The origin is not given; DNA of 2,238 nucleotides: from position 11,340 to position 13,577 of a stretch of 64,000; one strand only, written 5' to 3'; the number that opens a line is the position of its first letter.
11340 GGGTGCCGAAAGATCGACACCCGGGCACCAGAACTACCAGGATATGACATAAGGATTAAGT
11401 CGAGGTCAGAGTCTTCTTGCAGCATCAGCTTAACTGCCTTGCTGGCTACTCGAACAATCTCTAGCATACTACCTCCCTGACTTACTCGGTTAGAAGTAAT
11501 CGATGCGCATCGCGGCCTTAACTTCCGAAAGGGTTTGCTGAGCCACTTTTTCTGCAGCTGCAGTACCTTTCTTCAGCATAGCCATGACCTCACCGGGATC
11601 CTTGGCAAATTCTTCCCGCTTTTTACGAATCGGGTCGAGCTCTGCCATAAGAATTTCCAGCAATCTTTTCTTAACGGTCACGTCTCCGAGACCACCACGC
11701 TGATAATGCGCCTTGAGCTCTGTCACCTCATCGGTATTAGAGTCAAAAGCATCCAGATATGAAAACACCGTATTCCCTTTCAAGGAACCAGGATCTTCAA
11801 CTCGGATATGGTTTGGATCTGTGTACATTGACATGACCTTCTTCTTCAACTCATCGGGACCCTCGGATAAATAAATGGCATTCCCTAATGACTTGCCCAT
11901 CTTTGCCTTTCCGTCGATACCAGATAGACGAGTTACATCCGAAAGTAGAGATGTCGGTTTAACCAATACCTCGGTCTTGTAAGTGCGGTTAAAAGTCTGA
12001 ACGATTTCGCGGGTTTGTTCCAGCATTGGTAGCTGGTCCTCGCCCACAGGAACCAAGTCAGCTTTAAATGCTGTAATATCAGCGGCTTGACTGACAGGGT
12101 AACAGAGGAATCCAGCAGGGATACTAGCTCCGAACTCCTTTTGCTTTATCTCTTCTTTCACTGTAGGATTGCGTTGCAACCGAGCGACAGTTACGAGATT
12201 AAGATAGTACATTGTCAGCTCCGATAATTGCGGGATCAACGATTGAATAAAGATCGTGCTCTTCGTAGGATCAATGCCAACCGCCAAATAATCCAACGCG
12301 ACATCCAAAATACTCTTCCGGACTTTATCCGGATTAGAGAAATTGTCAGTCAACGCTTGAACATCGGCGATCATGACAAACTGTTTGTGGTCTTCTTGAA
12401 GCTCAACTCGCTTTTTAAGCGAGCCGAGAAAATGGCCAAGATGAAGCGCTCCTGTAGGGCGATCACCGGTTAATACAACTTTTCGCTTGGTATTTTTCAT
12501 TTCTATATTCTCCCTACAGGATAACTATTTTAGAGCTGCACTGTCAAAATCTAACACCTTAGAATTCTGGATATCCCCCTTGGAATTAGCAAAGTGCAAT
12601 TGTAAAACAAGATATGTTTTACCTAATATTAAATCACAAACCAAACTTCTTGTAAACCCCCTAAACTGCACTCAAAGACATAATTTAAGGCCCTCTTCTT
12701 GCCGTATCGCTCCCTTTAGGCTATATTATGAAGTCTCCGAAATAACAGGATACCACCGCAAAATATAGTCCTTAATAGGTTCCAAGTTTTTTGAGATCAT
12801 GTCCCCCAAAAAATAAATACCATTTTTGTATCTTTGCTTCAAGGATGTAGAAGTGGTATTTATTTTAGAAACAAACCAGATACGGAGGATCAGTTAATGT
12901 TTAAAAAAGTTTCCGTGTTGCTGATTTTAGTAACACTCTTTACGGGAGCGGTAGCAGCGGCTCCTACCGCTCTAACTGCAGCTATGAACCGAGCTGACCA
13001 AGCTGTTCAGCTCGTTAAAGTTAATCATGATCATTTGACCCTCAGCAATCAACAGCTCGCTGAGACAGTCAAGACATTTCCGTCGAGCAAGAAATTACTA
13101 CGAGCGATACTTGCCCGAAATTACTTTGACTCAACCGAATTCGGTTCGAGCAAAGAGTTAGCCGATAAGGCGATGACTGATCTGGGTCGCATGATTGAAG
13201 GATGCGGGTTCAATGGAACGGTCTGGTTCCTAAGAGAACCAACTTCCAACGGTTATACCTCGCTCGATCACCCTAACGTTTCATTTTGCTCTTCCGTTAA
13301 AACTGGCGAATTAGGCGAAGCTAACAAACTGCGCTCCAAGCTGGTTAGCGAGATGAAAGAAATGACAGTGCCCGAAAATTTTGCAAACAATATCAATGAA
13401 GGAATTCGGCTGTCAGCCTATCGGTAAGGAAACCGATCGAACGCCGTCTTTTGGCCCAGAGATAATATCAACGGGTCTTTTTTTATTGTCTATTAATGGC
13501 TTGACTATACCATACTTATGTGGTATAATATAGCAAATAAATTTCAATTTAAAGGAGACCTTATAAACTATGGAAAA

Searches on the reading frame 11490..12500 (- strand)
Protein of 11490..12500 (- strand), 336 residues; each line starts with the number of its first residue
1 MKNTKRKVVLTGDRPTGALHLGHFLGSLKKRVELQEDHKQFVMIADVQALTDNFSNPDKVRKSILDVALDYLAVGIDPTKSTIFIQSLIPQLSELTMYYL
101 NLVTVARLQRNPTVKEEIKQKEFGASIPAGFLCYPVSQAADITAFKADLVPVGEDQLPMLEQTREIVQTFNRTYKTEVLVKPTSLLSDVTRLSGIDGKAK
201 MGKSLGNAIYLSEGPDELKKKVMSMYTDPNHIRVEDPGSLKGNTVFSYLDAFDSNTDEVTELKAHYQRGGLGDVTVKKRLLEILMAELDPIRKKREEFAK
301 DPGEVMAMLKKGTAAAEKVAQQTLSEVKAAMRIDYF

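Call 52: search_protein_families(library=pfam, proteins=[window:11490-12500:-], max_evalue=0.001)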
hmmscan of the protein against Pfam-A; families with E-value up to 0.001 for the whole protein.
window:11490-12500:- (336 aa): 1 family
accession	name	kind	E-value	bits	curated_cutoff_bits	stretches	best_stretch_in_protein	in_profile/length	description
PF00579.31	tRNA-synt_1b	-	1.9e-58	198.5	21.1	1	3-284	2-287/292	tRNA synthetases class I (W and Y)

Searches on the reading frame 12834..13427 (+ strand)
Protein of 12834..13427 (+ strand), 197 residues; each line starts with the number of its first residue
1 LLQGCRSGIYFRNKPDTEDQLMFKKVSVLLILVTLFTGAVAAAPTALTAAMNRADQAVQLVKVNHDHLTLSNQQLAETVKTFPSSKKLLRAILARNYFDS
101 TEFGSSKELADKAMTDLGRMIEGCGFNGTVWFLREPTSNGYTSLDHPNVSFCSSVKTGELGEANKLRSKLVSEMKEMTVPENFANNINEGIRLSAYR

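Call 52: search_protein_families(library=pfam, proteins=[window:12834-13427:+], max_evalue=0.001)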
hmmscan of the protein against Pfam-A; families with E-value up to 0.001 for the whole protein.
window:12834-13427:+ (197 aa): 0 families

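Call 81: search_protein_families(library=phrogs, proteins=[window:12834-13427:+], max_evalue=0.1)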
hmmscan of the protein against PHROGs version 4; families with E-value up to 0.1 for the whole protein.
window:12834-13427:+ (197 aa): 1 family
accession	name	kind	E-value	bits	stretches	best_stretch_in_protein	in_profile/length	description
phrog_7106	-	head and packaging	0.068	14.5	0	24-55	14-45/72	major head protein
